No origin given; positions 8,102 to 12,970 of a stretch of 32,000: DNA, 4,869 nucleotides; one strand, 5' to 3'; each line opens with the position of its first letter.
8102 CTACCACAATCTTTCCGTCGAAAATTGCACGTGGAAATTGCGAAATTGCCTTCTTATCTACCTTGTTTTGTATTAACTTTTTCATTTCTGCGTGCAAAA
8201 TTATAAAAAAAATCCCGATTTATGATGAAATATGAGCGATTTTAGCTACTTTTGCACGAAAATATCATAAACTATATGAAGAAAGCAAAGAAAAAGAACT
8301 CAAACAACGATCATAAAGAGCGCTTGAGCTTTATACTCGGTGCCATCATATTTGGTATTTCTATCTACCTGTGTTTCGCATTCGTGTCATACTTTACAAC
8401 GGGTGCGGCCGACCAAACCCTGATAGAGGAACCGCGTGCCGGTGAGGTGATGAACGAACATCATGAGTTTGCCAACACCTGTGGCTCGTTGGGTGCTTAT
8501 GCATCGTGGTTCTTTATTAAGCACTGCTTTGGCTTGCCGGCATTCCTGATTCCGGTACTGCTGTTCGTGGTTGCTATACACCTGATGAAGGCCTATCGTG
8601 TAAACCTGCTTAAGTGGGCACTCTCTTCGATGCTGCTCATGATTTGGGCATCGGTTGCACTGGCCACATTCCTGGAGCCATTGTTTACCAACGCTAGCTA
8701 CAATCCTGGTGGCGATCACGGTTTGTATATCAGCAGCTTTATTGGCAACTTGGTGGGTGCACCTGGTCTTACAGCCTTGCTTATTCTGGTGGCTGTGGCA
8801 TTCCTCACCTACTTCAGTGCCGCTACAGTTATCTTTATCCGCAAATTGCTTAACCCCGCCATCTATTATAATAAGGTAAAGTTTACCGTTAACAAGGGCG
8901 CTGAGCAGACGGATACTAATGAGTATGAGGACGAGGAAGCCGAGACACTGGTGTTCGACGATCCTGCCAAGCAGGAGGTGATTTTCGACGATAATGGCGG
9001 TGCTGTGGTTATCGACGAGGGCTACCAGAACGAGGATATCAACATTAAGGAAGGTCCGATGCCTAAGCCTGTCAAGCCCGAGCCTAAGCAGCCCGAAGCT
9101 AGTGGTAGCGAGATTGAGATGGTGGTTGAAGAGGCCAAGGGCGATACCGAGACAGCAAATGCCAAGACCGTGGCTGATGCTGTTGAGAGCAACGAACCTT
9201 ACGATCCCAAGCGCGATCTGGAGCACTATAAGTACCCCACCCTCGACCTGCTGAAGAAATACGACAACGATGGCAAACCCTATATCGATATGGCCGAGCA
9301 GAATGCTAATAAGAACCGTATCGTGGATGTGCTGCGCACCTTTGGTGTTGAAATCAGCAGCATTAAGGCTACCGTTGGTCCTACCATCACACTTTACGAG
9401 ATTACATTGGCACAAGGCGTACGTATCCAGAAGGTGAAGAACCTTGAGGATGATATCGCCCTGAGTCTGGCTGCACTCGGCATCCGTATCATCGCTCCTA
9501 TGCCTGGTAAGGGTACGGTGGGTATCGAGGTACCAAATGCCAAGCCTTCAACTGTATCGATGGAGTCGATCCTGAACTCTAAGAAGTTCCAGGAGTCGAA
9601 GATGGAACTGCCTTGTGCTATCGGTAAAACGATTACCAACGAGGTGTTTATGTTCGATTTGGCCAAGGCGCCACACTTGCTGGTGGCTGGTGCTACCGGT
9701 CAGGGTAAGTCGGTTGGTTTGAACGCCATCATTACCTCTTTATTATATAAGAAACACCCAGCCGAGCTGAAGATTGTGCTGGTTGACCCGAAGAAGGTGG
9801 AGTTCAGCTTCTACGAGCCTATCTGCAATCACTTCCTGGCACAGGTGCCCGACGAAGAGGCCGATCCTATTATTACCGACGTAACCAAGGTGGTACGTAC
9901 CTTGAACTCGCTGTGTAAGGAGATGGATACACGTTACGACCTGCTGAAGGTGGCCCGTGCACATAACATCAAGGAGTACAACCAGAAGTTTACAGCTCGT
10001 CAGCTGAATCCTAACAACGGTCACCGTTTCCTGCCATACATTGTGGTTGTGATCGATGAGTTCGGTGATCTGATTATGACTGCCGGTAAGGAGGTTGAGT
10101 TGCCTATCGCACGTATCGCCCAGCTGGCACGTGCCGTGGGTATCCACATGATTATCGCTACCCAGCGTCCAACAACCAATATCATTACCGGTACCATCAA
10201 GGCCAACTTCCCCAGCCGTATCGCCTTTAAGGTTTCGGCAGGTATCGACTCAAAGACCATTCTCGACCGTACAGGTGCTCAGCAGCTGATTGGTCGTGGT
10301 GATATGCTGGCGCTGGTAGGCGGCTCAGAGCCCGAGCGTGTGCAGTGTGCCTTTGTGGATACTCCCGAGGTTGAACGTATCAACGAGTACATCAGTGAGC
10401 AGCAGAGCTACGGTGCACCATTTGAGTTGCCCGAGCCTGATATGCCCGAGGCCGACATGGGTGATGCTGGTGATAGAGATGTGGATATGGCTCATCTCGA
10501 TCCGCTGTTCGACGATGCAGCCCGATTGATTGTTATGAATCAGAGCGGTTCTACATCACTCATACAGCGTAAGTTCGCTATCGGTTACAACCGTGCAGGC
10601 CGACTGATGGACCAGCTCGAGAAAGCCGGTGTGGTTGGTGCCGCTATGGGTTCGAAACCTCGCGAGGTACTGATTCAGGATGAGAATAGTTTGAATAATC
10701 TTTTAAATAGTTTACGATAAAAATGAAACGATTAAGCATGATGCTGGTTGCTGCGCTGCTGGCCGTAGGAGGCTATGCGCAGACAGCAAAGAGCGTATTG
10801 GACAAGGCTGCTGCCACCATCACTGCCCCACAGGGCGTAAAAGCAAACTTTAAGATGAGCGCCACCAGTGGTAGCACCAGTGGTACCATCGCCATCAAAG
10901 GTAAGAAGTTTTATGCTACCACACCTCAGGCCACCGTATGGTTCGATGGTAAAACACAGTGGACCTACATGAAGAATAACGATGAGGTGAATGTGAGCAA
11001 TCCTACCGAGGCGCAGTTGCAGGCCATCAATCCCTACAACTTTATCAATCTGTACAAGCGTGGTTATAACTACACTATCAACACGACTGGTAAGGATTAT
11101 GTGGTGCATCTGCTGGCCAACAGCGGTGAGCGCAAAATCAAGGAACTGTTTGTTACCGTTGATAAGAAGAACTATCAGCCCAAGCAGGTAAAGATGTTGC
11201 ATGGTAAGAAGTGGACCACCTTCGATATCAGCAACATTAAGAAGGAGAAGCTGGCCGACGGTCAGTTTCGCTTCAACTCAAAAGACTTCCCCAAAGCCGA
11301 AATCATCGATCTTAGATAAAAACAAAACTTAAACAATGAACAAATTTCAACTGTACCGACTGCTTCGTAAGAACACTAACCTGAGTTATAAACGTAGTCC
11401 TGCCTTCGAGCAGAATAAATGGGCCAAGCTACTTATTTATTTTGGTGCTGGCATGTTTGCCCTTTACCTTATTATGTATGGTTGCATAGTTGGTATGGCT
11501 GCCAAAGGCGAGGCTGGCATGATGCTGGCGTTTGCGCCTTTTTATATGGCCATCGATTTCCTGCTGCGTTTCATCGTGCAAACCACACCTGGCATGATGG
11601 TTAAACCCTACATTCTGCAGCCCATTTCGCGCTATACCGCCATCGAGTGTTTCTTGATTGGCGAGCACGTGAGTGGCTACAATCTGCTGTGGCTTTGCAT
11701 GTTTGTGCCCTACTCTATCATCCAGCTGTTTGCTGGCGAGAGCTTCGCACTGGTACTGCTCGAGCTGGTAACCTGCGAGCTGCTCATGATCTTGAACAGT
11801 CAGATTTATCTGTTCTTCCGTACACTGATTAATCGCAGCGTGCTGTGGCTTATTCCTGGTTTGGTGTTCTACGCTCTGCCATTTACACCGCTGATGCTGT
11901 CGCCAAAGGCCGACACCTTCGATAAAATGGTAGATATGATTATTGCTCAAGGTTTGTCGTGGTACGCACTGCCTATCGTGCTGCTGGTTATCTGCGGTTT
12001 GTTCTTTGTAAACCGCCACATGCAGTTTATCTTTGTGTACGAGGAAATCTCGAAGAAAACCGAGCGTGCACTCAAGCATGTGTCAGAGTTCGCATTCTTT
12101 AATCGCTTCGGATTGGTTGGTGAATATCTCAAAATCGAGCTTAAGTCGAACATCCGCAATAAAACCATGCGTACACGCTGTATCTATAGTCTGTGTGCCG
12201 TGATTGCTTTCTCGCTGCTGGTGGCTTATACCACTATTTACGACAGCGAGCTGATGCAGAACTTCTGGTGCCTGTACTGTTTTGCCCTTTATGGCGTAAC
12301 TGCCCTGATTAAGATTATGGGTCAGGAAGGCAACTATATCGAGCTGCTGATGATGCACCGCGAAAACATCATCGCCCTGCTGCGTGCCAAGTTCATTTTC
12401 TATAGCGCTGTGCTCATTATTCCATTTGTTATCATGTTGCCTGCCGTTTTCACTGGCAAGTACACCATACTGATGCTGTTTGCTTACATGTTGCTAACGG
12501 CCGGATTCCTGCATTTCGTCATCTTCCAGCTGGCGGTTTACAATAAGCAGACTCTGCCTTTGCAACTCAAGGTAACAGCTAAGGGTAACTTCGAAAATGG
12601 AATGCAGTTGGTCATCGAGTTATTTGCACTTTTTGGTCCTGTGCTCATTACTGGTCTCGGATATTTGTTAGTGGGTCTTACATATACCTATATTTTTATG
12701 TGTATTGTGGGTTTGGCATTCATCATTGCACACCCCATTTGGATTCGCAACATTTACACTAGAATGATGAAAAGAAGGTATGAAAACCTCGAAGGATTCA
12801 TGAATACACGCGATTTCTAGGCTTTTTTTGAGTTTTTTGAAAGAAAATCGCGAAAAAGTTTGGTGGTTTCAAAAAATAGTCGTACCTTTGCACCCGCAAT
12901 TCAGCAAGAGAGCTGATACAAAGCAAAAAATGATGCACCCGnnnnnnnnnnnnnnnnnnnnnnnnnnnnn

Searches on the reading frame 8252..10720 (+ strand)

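Call 39: search_protein_families(library=phrogs, proteins=[window:8252-10720:+], max_evalue=0.001)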
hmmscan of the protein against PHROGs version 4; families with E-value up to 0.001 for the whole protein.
window:8252-10720:+ (822 aa): 13 families
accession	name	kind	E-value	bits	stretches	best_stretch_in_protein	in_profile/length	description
phrog_1358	-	moron, auxiliary metabolic gene and host takeover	5.2e-96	323.4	1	352-800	483-922/1382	FtsK/SpoIIIE-like protein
phrog_3551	-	moron, auxiliary metabolic gene and host takeover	7.8e-71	240.1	1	328-810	291-749/758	FtsK/SpoIIIE-like protein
phrog_13700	-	moron, auxiliary metabolic gene and host takeover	5.6e-18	66.3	1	665-818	4-133/284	FtsK/SpoIIIE-like protein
phrog_36563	-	unknown function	1.2e-11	45.9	1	705-812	141-245/254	-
phrog_17074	-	unknown function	4.7e-11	42.9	1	466-665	194-387/621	-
phrog_6152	-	unknown function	1.9e-10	41.3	1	748-812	277-341/355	-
phrog_6576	-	unknown function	7.3e-10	39.7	1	741-811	159-229/325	-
phrog_22882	-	unknown function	3.5e-09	37.4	1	749-808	9-68/278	-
phrog_2666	-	head and packaging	4.1e-09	36.6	1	461-677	309-500/555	terminase large subunit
phrog_7035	-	unknown function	1.6e-07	31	0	445-514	179-250/969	-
phrog_29917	-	unknown function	2.3e-07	31.8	1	771-808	2-39/39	-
phrog_24831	-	unknown function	2.2e-05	24.2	1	468-667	287-452/700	-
phrog_4212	-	unknown function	8.7e-05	22.8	1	748-813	140-205/353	-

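Call 40: search_protein_families(library=pfam, proteins=[window:8252-10720:+], max_evalue=0.001)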
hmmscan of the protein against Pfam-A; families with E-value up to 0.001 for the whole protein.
window:8252-10720:+ (822 aa): 5 families
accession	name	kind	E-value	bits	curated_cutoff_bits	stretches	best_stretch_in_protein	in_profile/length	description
PF01580.24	FtsK_SpoIIIE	-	3.9e-54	183.9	24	1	439-640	4-219/221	FtsK/SpoIIIE family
PF17854.6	FtsK_alpha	-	5.9e-29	100.7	22.9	1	329-429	2-101/101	FtsK alpha domain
PF09397.16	FtsK_gamma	-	6.4e-27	93.5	30.6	1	749-808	3-62/63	Ftsk gamma domain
PF13491.11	FtsK_4TM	-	6.5e-15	55.7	23.1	1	28-193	7-163/171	4TM region of DNA translocase FtsK/SpoIIIE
PF12846.13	AAA_10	-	8.4e-05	22.2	27.5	1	472-523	20-67/362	AAA-like domain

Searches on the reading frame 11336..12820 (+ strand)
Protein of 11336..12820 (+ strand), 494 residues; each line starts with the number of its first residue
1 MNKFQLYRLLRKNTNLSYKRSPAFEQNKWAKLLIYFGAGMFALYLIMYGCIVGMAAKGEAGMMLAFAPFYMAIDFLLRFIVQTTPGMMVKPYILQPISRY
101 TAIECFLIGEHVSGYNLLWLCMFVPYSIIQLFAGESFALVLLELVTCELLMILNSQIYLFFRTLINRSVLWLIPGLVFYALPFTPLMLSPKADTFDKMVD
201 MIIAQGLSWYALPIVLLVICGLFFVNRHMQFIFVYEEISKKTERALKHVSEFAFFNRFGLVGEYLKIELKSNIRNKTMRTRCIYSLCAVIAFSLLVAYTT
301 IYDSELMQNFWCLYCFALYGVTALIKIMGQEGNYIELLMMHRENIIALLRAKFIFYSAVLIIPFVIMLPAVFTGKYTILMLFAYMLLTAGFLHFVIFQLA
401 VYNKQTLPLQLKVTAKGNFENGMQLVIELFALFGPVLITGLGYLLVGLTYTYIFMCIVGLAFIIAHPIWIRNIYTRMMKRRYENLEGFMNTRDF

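Call 39: search_protein_families(library=phrogs, proteins=[window:11336-12820:+], max_evalue=0.001)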
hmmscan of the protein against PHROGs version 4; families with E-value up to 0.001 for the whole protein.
window:11336-12820:+ (494 aa): 0 families

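Call 40: search_protein_families(library=pfam, proteins=[window:11336-12820:+], max_evalue=0.001)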
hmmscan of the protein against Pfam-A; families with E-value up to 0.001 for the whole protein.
window:11336-12820:+ (494 aa): 1 family
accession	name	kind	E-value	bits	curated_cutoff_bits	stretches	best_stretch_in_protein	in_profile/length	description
PF18940.5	DUF5687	-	4.8e-64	217.9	33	1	16-490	3-483/484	Family of unknown function (DUF5687)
